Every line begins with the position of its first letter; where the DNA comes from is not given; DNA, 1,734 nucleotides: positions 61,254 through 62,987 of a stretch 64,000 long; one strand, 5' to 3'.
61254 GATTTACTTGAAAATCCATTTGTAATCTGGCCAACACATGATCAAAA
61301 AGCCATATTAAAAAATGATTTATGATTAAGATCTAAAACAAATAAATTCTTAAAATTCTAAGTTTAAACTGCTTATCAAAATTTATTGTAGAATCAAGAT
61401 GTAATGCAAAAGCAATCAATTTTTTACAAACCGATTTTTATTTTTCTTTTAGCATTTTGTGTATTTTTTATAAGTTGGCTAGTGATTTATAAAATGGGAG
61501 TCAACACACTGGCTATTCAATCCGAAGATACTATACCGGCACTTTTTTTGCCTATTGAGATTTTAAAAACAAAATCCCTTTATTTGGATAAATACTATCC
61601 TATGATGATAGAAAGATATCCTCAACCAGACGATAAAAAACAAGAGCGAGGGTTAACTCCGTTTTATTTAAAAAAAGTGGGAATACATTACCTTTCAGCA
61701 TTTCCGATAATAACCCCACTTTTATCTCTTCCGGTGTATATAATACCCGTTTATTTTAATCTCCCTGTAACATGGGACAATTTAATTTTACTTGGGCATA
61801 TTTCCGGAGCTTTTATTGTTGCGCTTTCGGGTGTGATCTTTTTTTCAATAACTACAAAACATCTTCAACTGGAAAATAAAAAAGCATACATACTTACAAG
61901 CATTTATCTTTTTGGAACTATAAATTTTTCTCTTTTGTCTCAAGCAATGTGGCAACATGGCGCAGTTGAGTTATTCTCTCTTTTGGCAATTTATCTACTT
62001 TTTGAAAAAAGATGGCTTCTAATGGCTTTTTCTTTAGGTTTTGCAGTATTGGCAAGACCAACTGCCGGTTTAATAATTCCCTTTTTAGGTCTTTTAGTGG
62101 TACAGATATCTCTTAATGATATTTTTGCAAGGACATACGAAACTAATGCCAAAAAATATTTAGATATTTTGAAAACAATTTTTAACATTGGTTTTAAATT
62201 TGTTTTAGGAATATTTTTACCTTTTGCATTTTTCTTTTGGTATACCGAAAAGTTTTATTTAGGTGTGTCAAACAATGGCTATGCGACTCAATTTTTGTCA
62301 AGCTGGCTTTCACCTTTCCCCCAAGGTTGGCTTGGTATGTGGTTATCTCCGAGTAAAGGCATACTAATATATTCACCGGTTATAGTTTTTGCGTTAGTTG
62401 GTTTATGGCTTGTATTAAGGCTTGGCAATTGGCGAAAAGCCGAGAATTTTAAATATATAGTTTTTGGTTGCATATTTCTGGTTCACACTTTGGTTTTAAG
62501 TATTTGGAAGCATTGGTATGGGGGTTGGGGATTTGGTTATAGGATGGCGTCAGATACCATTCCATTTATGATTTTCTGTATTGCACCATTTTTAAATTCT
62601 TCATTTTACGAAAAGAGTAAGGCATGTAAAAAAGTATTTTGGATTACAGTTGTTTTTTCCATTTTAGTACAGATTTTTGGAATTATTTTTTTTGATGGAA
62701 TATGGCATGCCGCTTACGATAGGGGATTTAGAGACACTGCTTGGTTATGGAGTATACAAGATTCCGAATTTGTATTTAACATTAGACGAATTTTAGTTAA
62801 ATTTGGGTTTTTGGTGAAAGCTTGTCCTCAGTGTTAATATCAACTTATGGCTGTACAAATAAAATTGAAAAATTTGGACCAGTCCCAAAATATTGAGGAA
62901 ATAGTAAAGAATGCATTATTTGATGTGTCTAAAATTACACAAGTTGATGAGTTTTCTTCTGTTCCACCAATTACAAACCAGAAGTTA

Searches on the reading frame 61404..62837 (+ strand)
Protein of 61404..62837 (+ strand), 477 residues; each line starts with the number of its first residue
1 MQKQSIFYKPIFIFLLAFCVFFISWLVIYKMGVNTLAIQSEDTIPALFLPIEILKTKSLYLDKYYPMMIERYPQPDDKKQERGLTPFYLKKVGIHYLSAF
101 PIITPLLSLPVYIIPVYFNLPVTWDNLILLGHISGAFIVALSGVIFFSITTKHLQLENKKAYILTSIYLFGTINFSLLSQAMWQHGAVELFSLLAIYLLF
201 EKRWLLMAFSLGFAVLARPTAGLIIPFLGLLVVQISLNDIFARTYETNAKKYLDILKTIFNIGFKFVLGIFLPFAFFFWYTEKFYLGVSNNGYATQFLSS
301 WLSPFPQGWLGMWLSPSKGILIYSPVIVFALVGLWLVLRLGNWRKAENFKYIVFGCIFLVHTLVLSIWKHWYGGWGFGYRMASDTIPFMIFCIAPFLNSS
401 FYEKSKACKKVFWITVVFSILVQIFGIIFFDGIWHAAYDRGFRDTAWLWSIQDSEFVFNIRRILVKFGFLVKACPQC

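Call 70: find_encoding_contigs(protein=window:61404-62837:+, flank=10000, max_places=1)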
Protein window:61404-62837:+ (477 aa): 1 contig read that carries it; 1 place shown.
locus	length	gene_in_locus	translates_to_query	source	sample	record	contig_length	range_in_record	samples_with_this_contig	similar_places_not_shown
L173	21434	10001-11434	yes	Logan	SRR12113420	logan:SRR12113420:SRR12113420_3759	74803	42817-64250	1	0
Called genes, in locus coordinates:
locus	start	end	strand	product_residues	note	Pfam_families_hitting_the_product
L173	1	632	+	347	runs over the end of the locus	PF00535:Glycos_transf_2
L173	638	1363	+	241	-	PF04989:RMNT_CmcI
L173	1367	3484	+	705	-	-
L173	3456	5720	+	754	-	-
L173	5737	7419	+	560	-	-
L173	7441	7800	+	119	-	-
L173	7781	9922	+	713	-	-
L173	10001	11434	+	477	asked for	-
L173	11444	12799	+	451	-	PF00534:Glycos_transf_1, PF13692:Glyco_trans_1_4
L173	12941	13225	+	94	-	-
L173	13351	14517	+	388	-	PF13439:Glyco_transf_4, PF13579:Glyco_trans_4_4, PF20706:GT4-conflict (weak), PF00534:Glycos_transf_1, PF13692:Glyco_trans_1_4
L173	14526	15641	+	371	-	PF00534:Glycos_transf_1, PF13692:Glyco_trans_1_4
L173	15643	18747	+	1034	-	PF04932:Wzy_C, PF02366:PMT, PF13231:PMT_2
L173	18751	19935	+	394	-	PF00534:Glycos_transf_1, PF13692:Glyco_trans_1_4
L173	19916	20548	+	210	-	PF02397:Bac_transf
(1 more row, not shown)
